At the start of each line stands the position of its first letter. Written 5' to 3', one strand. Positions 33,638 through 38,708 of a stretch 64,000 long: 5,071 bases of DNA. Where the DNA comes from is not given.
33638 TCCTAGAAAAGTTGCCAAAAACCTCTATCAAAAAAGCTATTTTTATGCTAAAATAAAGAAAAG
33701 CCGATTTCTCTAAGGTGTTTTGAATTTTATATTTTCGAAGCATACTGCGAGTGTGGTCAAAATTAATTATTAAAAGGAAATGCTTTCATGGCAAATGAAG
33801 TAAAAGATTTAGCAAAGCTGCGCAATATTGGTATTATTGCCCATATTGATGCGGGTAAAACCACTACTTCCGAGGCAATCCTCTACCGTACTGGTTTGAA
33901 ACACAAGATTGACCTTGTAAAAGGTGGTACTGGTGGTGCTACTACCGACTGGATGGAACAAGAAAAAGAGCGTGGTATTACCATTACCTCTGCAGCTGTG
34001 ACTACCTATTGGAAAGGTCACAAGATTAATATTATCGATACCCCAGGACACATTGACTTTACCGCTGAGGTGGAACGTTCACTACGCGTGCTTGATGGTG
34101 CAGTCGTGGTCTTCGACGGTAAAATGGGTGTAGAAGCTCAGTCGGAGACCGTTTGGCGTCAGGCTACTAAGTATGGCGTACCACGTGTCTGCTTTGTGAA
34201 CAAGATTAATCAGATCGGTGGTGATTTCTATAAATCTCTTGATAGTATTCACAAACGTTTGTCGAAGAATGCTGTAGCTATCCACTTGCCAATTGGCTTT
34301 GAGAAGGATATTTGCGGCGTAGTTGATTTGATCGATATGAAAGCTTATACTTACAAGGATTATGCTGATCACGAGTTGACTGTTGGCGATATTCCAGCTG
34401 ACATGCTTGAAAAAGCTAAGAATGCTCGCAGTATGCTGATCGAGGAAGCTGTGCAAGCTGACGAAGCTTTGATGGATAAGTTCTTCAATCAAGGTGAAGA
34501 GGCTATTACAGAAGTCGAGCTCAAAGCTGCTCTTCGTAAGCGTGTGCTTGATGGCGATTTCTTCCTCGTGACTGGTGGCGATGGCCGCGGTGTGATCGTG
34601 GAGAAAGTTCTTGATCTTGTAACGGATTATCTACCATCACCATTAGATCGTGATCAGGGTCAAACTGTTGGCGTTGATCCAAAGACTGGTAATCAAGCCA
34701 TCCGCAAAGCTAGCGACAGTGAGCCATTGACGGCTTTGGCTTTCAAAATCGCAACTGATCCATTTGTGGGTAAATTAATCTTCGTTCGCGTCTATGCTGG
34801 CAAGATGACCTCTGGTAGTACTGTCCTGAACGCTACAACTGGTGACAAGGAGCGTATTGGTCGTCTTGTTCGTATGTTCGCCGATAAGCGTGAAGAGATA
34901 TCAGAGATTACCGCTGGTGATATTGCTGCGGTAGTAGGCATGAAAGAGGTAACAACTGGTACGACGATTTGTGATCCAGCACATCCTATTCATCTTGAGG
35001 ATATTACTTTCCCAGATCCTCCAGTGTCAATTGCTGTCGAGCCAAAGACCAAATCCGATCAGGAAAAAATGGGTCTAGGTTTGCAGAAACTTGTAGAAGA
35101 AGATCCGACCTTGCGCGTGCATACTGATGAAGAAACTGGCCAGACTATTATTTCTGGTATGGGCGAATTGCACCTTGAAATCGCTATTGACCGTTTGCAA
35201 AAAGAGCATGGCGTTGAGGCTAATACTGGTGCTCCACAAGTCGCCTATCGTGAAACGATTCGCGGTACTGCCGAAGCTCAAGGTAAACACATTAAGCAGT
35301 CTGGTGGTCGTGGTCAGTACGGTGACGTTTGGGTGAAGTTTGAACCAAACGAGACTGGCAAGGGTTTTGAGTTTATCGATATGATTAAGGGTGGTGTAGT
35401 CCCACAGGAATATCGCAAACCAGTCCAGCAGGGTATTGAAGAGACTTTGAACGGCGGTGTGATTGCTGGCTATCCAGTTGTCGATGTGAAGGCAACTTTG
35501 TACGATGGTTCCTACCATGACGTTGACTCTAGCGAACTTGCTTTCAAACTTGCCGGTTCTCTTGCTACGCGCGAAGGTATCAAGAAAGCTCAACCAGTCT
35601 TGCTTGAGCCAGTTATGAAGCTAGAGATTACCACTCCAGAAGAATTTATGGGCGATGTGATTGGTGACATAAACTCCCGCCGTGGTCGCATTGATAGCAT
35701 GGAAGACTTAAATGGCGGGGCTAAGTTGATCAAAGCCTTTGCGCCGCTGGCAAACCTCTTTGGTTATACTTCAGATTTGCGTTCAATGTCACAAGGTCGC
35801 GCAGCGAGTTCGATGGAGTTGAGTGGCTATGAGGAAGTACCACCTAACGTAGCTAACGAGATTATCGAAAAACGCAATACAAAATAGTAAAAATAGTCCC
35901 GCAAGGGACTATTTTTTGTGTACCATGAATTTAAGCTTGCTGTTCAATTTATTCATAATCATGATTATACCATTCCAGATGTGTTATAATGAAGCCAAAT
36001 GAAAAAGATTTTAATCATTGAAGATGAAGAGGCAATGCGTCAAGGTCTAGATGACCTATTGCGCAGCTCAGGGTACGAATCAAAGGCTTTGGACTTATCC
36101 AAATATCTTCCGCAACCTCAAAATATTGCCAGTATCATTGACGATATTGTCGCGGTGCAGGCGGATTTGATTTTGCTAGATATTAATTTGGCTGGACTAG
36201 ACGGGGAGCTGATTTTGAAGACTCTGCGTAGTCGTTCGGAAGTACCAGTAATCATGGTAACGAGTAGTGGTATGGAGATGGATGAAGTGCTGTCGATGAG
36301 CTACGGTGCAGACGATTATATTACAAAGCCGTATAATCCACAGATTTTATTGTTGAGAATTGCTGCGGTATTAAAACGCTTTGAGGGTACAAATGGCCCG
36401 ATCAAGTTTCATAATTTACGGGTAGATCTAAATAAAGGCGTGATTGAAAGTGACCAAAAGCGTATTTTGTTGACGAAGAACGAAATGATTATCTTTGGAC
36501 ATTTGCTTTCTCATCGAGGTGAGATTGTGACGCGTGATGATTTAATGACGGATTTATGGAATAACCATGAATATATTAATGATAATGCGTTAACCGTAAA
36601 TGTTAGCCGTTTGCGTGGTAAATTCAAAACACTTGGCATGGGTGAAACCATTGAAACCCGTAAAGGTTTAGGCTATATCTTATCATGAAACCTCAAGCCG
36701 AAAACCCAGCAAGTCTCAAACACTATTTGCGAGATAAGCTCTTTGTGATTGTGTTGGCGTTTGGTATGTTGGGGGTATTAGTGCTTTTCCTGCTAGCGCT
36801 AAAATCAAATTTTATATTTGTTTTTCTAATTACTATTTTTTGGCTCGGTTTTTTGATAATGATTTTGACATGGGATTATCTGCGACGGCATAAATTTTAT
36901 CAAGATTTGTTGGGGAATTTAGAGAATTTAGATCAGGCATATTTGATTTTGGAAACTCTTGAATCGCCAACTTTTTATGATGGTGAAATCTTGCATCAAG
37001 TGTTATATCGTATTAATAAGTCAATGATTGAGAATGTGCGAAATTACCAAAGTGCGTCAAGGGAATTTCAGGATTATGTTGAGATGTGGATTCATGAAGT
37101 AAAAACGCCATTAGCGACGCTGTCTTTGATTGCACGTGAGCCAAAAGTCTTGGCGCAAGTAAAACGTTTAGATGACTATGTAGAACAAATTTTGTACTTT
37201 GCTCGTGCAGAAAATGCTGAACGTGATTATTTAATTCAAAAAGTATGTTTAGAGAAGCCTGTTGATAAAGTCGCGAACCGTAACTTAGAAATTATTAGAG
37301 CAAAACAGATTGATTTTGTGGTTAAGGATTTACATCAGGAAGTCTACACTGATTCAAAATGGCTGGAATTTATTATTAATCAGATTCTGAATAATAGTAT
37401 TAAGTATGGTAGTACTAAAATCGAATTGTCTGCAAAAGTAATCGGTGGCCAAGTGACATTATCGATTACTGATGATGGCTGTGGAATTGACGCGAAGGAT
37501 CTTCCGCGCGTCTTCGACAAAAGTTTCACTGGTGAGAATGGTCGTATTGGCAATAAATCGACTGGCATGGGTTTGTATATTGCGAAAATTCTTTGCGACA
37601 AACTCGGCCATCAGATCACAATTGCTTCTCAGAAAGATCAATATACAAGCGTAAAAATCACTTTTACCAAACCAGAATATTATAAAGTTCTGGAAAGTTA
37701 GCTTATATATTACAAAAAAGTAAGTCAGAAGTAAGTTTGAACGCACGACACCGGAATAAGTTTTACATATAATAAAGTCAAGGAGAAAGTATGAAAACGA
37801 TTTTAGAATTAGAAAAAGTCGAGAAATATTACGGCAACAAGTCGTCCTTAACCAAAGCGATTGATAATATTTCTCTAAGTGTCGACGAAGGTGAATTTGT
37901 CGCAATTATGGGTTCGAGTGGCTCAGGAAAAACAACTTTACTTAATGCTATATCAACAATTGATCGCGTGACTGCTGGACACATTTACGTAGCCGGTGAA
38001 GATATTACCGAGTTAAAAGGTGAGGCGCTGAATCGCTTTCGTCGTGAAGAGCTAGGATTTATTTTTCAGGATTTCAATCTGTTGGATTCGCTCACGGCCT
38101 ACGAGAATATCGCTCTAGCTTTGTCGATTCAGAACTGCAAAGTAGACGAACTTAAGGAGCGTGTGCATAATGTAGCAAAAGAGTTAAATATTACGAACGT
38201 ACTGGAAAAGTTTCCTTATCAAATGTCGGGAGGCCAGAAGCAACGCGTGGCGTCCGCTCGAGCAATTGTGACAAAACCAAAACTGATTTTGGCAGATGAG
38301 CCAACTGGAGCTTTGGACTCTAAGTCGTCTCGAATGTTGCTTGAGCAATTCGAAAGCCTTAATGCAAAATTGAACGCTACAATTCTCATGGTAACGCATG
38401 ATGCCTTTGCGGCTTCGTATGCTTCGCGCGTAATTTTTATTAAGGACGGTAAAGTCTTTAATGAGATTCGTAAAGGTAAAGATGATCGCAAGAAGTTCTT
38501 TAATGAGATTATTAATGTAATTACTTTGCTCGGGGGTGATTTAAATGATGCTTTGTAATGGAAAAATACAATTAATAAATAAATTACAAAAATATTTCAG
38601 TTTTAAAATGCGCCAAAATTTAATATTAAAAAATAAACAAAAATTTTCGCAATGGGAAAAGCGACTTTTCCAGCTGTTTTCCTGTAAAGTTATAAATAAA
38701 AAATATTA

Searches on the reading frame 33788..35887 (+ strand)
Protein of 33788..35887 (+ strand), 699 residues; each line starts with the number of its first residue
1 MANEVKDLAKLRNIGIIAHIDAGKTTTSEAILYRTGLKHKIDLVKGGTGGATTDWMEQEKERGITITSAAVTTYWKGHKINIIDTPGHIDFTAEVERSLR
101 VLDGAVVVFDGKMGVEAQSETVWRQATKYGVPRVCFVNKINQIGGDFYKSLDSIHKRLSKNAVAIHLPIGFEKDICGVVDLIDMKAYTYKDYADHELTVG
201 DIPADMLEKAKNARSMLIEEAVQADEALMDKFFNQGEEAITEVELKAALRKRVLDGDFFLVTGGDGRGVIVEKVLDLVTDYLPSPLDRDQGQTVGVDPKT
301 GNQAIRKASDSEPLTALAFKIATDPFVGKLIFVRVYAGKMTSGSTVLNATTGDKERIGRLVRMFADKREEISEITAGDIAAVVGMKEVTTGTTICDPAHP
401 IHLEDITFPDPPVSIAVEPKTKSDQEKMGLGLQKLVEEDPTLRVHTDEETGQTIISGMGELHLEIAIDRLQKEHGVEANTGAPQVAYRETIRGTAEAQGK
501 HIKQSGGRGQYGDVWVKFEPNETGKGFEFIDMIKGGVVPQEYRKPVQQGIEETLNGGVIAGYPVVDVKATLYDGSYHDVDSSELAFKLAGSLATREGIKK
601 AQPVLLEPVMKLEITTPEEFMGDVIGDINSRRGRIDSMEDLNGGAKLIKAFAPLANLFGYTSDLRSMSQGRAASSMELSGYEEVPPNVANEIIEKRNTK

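Call 11: search_protein_families(library=pfam, proteins=[window:33788-35887:+], max_evalue=0.01)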
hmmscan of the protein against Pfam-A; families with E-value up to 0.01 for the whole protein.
window:33788-35887:+ (699 aa): 9 families
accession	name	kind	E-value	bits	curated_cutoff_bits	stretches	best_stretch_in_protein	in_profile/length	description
PF00009.33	GTP_EFTU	-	6.1e-54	182.9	26.5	1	10-283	2-187/188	Elongation factor Tu GTP binding domain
PF03764.24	EFG_IV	-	2.3e-46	156.9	24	1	483-602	1-121/121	Elongation factor G, domain IV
PF14492.12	EFG_III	-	1.3e-32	112.2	27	1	408-481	1-74/75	Elongation Factor G, domain III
PF00679.30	EFG_C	-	1.4e-29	102.4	27.9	1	604-691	1-88/89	Elongation factor G C-terminus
PF22042.2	EF-G_D2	-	4e-16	59.3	27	1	314-395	2-82/84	Elongation factor G domain 2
PF03144.31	GTP_EFTU_D2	-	5.3e-16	59.3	30.3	1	328-395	1-73/73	Elongation factor Tu domain 2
PF16658.11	RF3_C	-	3e-06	27.5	40.1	1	416-496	14-94/132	Class II release factor RF3, C-terminal domain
PF01926.29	MMR_HSR1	-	0.00024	21.6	21.9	1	59-139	27-113/113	50S ribosome-binding GTPase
PF04548.22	AIG1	-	0.00095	19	27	1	60-96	31-67/212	AIG1 family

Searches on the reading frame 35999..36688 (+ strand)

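Call 11: search_protein_families(library=pfam, proteins=[window:35999-36688:+], max_evalue=0.01)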
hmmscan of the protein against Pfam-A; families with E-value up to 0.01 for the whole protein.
window:35999-36688:+ (229 aa): 2 families
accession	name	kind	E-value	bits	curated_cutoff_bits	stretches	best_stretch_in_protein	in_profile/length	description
PF00072.30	Response_reg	-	1.7e-19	70.5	30.2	1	4-121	1-110/111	Response regulator receiver domain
PF00486.34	Trans_reg_C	-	2.6e-17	63.1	26.2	1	154-228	2-77/77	Transcriptional regulatory protein, C terminal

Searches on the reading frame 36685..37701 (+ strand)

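Call 11: search_protein_families(library=pfam, proteins=[window:36685-37701:+], max_evalue=0.01)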
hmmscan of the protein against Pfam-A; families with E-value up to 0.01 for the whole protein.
window:36685-37701:+ (338 aa): 4 families
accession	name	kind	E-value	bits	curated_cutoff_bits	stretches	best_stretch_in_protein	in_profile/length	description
PF02518.31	HATPase_c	-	1.7e-20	73.9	26.4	1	223-328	2-108/111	Histidine kinase-, DNA gyrase B-, and HSP90-like ATPase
PF13589.12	HATPase_c_3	-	1.2e-05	25.8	25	1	228-326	4-102/137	Histidine kinase-, DNA gyrase B-, and HSP90-like ATPase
PF00512.31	HisKA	-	3.6e-05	24.1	26.9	0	155-177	43-65/66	His Kinase A (phospho-acceptor) domain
PF13581.12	HATPase_c_2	-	0.0036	17.8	27.4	1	230-310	35-113/127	Histidine kinase-like ATPase domain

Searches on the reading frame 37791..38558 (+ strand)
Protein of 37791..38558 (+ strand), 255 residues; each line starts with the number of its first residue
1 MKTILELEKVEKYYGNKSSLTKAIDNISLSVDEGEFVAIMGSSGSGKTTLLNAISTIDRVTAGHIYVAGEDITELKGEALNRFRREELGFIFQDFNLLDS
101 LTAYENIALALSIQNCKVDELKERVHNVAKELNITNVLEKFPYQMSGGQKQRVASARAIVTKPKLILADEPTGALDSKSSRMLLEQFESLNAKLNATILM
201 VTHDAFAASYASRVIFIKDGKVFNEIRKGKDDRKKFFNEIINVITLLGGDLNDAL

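Call 11: search_protein_families(library=pfam, proteins=[window:37791-38558:+], max_evalue=0.01)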
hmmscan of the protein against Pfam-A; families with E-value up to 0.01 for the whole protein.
window:37791-38558:+ (255 aa): 13 families
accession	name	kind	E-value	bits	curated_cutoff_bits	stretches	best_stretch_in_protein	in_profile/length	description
PF00005.33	ABC_tran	-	1.5e-35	123.2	25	1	25-172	2-136/137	ABC transporter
PF13304.12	AAA_21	-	3.3e-05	24.5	27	0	36-72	1-26/304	AAA domain, putative AbiEii toxin, Type IV TA system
PF13555.12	AAA_29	-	5.8e-05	23.2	27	1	29-57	17-45/61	P-loop containing region of AAA domain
PF02463.25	SMC_N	-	5.8e-05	23.1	40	0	34-55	24-45/220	RecF/RecN/SMC N terminal domain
PF13481.12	AAA_25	-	0.0001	22.5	27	0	28-51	27-50/195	AAA domain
PF03193.22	RsgA_GTPase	-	0.00039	20.7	30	1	22-62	95-134/174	RsgA GTPase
PF13191.12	AAA_16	-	0.00073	20.5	32.6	1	33-101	23-82/167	AAA ATPase domain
PF20703.3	nSTAND1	-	0.002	18.3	27.1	1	11-53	14-52/379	Novel STAND NTPase 1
PF20720.3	nSTAND3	-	0.0023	18.1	27.2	1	21-76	4-58/155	Novel STAND NTPase 3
PF01926.29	MMR_HSR1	-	0.0031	18.1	21.9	0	37-68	2-32/113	50S ribosome-binding GTPase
PF00931.28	NB-ARC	-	0.0042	16.8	23.5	1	23-56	8-40/248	NB-ARC domain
PF13521.12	AAA_28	-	0.0049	17.5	27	0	37-57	2-22/164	AAA domain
PF13401.12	AAA_22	-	0.0068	17.2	27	0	34-59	5-33/130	AAA domain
